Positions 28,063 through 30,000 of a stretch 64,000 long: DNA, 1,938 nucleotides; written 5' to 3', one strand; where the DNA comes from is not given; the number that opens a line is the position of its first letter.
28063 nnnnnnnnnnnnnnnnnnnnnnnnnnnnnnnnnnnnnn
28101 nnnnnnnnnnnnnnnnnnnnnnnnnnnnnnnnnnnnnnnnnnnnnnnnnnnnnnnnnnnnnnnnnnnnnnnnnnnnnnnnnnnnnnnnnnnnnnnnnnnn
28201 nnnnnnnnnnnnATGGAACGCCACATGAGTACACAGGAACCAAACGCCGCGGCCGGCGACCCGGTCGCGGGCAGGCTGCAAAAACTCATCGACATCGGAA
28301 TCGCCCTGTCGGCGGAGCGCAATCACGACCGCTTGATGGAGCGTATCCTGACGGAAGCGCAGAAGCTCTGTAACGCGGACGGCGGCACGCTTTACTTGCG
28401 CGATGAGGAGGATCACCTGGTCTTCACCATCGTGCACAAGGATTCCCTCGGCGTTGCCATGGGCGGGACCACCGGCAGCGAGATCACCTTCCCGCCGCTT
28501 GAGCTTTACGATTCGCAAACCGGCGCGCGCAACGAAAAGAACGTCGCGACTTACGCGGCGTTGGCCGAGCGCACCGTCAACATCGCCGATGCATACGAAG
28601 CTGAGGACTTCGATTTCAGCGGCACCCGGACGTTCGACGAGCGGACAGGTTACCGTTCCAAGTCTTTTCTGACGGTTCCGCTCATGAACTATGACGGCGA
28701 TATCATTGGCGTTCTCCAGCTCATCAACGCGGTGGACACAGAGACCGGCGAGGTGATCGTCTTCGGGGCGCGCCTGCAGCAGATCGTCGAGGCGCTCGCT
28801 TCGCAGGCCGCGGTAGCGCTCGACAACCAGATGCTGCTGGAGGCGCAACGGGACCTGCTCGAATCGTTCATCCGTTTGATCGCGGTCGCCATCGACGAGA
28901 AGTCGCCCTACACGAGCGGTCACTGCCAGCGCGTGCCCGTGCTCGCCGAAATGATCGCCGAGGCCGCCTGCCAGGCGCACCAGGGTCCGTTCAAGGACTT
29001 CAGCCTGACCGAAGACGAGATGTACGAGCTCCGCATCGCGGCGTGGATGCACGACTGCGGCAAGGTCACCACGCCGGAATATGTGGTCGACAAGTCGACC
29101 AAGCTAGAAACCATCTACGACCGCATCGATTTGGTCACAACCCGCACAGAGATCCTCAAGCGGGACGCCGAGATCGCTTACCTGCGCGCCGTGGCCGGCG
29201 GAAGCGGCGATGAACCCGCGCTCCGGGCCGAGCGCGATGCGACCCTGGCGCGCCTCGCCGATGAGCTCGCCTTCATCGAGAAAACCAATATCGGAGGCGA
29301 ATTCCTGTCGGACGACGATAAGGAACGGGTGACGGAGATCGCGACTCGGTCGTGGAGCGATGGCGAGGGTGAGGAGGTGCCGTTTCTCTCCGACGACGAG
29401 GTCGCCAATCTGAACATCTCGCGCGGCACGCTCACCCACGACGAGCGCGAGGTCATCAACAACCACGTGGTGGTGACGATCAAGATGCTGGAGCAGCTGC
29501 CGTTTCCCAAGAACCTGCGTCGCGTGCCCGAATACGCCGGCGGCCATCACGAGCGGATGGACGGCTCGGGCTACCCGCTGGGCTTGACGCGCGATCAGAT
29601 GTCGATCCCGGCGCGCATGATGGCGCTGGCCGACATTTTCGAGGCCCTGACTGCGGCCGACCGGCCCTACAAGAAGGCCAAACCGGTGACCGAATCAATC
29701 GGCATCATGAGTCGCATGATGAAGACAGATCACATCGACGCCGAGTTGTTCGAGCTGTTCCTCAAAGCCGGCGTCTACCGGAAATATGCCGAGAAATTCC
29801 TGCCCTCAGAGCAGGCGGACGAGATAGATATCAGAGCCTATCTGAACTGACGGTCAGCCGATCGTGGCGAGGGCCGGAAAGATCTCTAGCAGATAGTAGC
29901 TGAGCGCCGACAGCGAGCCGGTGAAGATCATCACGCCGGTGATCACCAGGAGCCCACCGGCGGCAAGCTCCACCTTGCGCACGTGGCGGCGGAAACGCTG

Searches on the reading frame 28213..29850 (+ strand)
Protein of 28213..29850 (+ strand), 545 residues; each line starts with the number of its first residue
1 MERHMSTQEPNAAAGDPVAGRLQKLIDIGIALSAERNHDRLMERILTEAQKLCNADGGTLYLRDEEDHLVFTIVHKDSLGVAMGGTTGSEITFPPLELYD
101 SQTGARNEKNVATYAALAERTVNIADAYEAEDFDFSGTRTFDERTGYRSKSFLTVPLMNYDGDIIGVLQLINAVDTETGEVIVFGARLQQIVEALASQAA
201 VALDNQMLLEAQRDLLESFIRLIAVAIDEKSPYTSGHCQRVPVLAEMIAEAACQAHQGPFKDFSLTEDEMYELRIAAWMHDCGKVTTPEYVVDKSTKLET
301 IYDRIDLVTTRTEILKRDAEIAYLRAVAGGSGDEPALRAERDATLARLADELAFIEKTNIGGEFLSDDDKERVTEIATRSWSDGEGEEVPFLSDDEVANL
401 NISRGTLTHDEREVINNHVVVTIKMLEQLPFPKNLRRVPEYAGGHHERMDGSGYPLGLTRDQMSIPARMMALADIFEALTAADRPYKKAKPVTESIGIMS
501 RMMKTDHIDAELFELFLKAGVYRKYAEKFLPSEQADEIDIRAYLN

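Call 54: search_protein_families(library=pfam, proteins=[window:28213-29850:+], max_evalue=0.00001)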
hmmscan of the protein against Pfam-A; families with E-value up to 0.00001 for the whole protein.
window:28213-29850:+ (545 aa): 5 families
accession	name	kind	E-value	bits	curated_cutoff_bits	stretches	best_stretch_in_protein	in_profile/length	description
PF13487.12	HD_5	-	2e-41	142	27.2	1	395-512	58-170/170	HD domain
PF01590.32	GAF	-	2.6e-14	54.3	22.4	1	39-203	3-133/133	GAF domain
PF13185.12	GAF_2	-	7.1e-12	46.1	28.6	1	36-204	2-136/136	GAF domain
PF01966.28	HD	-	9.8e-11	42.4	22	0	409-478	49-115/116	HD domain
PF13492.12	GAF_3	-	1.4e-07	32.4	27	0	136-205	69-129/129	GAF domain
